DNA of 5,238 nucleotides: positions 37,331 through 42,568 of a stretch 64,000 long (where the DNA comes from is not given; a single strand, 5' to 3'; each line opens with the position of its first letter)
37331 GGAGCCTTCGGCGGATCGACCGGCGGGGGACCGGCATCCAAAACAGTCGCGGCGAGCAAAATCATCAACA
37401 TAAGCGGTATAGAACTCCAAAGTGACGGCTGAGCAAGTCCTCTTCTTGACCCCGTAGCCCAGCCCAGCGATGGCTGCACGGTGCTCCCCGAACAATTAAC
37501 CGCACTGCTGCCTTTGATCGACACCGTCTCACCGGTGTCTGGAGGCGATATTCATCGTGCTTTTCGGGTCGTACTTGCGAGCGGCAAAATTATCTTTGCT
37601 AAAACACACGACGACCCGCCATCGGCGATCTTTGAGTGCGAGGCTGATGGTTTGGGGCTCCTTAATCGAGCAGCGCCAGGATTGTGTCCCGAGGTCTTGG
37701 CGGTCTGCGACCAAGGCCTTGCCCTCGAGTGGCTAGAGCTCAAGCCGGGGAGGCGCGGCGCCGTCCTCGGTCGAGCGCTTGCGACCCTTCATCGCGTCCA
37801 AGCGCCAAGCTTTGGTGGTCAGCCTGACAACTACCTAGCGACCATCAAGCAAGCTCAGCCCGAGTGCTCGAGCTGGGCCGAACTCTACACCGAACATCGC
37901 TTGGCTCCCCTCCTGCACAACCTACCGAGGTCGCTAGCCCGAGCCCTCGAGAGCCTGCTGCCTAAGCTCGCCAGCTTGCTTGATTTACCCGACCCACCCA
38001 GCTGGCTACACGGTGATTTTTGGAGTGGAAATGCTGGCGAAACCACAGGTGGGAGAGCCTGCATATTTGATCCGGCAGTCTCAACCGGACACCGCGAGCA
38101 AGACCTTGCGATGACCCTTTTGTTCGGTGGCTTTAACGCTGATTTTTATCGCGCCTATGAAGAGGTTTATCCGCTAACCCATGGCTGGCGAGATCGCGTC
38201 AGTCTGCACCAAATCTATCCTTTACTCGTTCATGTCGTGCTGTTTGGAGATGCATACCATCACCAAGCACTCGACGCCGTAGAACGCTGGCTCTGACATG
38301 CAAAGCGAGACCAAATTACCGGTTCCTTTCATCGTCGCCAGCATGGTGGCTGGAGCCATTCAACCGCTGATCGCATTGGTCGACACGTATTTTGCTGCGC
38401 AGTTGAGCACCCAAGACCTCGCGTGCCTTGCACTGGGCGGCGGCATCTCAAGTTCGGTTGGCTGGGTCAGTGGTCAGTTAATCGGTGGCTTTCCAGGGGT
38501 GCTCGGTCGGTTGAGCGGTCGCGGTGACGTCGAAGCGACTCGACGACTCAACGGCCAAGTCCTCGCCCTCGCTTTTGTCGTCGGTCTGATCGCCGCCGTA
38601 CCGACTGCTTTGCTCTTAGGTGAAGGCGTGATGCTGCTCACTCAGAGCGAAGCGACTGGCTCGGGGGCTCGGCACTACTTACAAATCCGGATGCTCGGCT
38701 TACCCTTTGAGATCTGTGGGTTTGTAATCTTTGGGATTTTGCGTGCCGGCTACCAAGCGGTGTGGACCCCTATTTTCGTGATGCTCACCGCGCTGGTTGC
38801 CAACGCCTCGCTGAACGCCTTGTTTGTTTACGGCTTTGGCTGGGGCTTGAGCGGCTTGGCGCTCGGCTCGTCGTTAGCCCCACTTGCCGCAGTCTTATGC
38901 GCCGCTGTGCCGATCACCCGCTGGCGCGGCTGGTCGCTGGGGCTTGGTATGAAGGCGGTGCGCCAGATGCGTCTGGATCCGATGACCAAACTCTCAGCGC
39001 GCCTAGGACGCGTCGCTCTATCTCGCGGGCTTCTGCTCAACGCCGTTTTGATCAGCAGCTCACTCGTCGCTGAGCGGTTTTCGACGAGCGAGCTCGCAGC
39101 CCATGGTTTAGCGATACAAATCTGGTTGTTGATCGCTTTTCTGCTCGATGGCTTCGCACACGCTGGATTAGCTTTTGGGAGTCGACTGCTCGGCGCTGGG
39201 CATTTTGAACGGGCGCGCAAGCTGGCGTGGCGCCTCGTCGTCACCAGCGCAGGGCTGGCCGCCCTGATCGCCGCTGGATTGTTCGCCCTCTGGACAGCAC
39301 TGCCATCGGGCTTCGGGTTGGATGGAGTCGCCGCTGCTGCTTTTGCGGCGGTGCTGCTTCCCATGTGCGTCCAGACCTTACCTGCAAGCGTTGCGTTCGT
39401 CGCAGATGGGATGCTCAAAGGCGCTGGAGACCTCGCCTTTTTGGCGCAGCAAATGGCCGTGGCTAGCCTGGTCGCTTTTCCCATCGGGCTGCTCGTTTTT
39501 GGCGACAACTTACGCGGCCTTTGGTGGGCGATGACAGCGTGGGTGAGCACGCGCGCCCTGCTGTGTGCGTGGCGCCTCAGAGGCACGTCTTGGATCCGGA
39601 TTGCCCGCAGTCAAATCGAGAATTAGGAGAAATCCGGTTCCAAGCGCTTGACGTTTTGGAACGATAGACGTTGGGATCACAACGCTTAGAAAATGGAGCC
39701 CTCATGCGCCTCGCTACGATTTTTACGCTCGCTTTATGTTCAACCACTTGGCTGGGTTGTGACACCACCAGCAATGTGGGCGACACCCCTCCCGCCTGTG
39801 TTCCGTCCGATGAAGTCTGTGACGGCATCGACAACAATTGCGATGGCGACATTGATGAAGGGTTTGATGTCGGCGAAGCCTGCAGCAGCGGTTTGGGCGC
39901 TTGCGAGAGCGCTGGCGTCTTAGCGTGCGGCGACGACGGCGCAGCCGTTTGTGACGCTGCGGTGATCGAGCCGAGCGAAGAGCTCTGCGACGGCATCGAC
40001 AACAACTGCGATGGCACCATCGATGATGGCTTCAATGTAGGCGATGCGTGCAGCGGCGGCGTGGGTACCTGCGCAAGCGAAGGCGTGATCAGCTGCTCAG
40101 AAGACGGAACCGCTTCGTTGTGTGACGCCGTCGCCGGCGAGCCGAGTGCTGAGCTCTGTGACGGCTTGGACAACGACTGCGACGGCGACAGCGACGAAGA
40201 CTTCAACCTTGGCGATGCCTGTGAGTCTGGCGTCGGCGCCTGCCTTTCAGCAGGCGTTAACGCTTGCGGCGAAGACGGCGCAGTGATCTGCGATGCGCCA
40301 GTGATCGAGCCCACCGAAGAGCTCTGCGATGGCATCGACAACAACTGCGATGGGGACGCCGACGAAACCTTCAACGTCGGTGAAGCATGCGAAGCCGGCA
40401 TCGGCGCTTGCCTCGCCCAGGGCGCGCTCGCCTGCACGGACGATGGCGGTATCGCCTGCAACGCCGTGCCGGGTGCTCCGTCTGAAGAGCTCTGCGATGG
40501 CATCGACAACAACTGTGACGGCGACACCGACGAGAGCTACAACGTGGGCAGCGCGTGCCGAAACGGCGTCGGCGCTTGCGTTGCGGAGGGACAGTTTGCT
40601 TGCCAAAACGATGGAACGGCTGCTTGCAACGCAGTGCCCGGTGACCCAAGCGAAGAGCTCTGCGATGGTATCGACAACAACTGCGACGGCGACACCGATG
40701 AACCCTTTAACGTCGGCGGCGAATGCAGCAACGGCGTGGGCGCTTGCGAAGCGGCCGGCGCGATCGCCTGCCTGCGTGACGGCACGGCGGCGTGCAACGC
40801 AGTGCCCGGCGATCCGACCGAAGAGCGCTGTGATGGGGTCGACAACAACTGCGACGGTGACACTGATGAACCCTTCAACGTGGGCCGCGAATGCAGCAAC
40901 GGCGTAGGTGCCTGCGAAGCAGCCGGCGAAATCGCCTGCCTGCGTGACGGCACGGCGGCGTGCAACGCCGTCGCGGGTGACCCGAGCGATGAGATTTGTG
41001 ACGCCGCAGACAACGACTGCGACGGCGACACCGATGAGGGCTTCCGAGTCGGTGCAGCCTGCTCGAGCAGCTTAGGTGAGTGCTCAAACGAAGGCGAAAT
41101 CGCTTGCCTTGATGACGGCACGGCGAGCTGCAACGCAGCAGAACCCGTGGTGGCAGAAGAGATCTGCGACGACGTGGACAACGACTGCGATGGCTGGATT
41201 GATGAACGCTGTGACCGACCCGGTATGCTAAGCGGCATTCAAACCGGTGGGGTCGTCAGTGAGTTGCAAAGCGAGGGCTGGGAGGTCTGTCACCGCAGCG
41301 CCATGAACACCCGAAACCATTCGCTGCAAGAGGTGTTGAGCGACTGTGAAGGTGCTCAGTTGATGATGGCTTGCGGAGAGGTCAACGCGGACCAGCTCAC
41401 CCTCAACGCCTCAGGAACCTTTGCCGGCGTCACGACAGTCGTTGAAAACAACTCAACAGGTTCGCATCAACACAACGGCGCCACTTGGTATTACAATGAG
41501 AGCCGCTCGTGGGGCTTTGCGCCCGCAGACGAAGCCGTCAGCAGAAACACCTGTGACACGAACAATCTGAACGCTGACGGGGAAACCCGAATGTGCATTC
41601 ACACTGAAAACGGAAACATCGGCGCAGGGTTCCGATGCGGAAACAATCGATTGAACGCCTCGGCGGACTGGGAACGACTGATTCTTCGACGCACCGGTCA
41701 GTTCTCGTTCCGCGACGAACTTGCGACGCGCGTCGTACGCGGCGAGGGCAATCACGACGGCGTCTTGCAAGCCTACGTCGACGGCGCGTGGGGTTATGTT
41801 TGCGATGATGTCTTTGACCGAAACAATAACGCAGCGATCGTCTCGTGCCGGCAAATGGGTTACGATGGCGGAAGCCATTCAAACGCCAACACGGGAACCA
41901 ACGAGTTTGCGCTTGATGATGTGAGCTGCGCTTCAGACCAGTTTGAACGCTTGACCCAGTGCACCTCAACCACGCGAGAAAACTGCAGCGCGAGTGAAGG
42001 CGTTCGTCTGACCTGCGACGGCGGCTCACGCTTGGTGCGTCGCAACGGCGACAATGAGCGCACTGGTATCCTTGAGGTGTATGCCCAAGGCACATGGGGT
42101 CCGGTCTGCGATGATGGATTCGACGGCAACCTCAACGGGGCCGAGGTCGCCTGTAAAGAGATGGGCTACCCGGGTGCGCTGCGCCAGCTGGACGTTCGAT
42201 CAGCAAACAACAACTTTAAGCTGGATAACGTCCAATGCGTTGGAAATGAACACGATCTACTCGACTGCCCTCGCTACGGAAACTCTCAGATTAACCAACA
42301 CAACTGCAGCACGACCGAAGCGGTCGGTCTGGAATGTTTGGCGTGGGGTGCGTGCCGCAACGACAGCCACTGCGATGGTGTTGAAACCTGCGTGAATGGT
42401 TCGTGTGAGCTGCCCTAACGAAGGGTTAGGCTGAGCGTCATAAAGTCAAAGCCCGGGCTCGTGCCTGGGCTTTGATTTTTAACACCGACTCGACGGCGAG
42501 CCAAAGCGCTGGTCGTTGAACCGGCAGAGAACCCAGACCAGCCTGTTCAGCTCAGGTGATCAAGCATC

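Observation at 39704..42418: Nine MopE-type metal-binding repeats fused to two SRCR-like domains in one secreted lipoprotein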

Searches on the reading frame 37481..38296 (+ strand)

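Call 15: search_protein_families(library=pfam, proteins=[window:37481-38296:+], max_evalue=0.001)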
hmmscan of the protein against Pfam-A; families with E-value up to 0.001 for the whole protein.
window:37481-38296:+ (271 aa): 2 families
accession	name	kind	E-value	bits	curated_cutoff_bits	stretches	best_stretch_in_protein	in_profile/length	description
PF03881.20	Fructosamin_kin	-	1.5e-59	202.1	22.4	1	13-270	19-285/288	Fructosamine kinase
PF01636.29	APH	-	5e-15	56.4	23.2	1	15-230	1-229/239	Phosphotransferase enzyme family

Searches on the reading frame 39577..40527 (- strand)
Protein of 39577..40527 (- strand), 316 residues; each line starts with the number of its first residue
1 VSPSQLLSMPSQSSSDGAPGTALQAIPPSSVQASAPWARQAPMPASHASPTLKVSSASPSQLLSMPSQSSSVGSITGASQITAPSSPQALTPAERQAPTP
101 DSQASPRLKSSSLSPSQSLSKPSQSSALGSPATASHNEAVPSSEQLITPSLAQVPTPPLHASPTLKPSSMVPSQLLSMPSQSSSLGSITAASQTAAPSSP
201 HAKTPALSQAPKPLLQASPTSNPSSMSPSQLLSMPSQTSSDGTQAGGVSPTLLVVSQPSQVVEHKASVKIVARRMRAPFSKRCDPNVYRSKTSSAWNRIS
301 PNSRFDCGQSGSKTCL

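Call 79: search_protein_families(library=pfam, proteins=[window:39577-40527:-], max_evalue=0.01)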
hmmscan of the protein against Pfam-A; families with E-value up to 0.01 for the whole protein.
window:39577-40527:- (316 aa): 0 families

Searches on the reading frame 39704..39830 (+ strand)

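Call 14: search_protein_families(library=pfam, proteins=[window:39704-39830:+], max_evalue=10)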
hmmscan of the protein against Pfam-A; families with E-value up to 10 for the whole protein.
window:39704-39830:+ (42 aa): 0 families

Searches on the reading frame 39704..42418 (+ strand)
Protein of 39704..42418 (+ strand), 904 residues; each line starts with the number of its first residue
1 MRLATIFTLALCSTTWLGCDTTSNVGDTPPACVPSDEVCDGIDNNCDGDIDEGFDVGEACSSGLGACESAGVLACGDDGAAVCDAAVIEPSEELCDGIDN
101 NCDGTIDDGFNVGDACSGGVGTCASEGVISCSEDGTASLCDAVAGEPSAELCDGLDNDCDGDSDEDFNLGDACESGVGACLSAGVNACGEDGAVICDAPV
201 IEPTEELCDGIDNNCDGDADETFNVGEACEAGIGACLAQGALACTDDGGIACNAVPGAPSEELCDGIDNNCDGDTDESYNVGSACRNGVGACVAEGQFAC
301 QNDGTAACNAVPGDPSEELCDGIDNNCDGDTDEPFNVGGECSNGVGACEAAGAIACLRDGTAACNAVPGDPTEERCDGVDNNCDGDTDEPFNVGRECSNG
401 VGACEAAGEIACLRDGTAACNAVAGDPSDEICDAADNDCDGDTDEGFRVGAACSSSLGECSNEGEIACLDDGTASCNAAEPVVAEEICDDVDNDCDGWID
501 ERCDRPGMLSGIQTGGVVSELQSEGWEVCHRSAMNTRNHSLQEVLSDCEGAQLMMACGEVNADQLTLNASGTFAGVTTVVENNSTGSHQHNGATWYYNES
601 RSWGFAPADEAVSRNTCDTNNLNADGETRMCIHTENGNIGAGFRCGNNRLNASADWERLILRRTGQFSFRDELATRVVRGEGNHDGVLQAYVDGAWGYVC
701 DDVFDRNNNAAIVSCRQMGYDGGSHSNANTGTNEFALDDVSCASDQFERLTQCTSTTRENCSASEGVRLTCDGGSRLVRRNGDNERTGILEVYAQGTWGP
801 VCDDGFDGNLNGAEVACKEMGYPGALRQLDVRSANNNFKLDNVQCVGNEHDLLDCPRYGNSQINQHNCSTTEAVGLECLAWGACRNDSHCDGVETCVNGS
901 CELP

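Call 3: search_protein_families(library=pfam, proteins=[window:39704-42418:+], max_evalue=1)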
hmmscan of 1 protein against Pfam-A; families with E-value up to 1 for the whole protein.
window:39704-42418:+ (904 aa): 3 families
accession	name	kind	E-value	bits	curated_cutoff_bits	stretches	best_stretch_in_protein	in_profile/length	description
PF11617.13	Cu-binding_MopE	-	1e-36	125.2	27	9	261-277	14-30/30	Putative metal-binding motif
PF00530.23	SRCR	-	6e-32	110.4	26.1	2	781-878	2-99/100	Scavenger receptor cysteine-rich domain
PF15494.11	SRCR_2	-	9.8e-14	52.2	27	2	788-882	4-96/99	Scavenger receptor cysteine-rich domain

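Call 4: search_protein_families(library=ncbifam, proteins=[window:39704-42418:+], max_evalue=1)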
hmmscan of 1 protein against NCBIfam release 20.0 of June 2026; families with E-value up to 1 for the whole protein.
window:39704-42418:+ (904 aa): 0 families

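Call 7: find_encoding_contigs(protein=window:39704-42418:+, flank=10000, max_places=6)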
Protein window:39704-42418:+ (904 aa): no gene with exactly this product is on record in the collection.

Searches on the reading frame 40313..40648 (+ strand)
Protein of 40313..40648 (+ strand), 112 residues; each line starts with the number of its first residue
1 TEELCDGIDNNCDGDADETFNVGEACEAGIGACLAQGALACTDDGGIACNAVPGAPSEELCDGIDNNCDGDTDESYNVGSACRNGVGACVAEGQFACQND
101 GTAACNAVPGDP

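Call 68: predict_structure(alignment_id=A5)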
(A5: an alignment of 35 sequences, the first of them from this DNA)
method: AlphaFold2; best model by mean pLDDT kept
length: 112 residues; sequences in the alignment: 35
mean_pLDDT: 93.5   pTM: 0.64
mean pLDDT of the five models: 93.5, 91.9, 91.5, 91.1, 88.0
residues with pLDDT >= 90: 95; 70-90: 17; 50-70: 0; < 50: 0
segments of 3 or more residues with pLDDT < 50: none
pLDDT, mean of each block of 10 residues (from residue 1): 89 89 95 97 93 96 95 92 95 95 94 84
secondary structure, 60 per line:
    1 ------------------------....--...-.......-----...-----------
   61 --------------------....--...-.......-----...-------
elements in order: E25-28 E35-41 E47-49 E81-84 E91-97 E103-105

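Call 70: fold_search(model_id=the predicted structure, library=pdb)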
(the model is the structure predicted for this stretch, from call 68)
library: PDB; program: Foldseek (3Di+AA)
matches with E <= 10: 15; with E <= 0.001: 0
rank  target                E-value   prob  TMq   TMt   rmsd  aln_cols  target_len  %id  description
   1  9a3z_B                2.4e+00  0.09  0.21  0.10   9.5        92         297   13  A predicted model of tissue transglutaminase 2 (TG2) in complex with plasma fibronectin's gelatin binding domain (FNI6 (released 2024-02-02)
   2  2xrb                  2.4e+00  0.04  0.20  0.11  12.5       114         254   12  Structure of the N-terminal four domains of the complement regulator Rat Crry (released 2011-06-22)
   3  7y5q_A                2.5e+00  0.03  0.17  0.08  10.5       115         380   20  Structure of 1:1 PAPP-A.STC2 complex(half map) (released 2023-01-11)
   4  1qgb_MODEL_1_A        2.7e+00  0.06  0.21  0.24  11.3       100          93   13  SOLUTION STRUCTURE OF THE N-TERMINAL F1 MODULE PAIR FROM HUMAN FIBRONECTIN (released 1999-12-08)
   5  3gxe_B                3.3e+00  0.08  0.21  0.25   8.9        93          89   13  Complex of a Low Affinity Collagen Site with the Fibronectin 8-9FnI Domain Pair (released 2010-04-07)
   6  9a3y_B                3.3e+00  0.08  0.21  0.18   9.5        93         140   12  Predicted model of tissue transglutaminase 2 (TG2) in complex with plasma fibronectin type I modules 7, 8 and 9 (FNI7- (released 2024-02-02)
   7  2xrd                  3.5e+00  0.02  0.18  0.11  12.7       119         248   13  Structure of the N-terminal four domains of the complement regulator Rat Crry (released 2011-06-22)
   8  7r7j_A                6.5e+00  0.02  0.16  0.05  17.1       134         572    8  Crystal structure of RadD with ADP (released 2022-04-13)
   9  1xi7                  7.3e+00  0.03  0.17  0.29   7.0        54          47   22  NMR structure of the carboxyl-terminal cysteine domain of the VHv1.1 polydnaviral gene product (released 2004-10-05)
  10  3ezm                  8.1e+00  0.03  0.18  0.19  10.9        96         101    8  CYANOVIRIN-N (released 1998-12-23)
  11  7mzt_A                8.1e+00  0.01  0.16  0.15  12.0       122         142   11  Borrelia burgdorferi BBK32-C in complex with an autolytic fragment of human C1r at 4.1A (released 2021-09-29)
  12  2cku_MODEL_1_A        8.6e+00  0.03  0.20  0.25  10.7       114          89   17  Solution structure of 2F13F1 from human fibronectin (released 2007-04-03)
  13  8hgh_A                9.1e+00  0.01  0.18  0.03  10.4       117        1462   19  Structure of 2:2 PAPP-A.STC2 complex (released 2023-01-11)
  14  6iou_A                9.6e+00  0.01  0.19  0.11  12.6       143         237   10  The ligand binding domain of Mlp24 with serine (released 2019-03-06)
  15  3tzg_A                9.6e+00  0.01  0.14  0.08  16.0       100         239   15  Crystal structure of a porin-like protein (BVU_2266) from Bacteroides vulgatus ATCC 8482 at 2.80 A resolution (released 2011-11-16)

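Call 78: search_solved_structures(query=A5, max_evalue=10, show_alignments=3)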
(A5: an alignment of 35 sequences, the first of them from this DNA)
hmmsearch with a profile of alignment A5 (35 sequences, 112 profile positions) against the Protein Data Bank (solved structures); distinct sequences matched with E-value up to 10: 0.
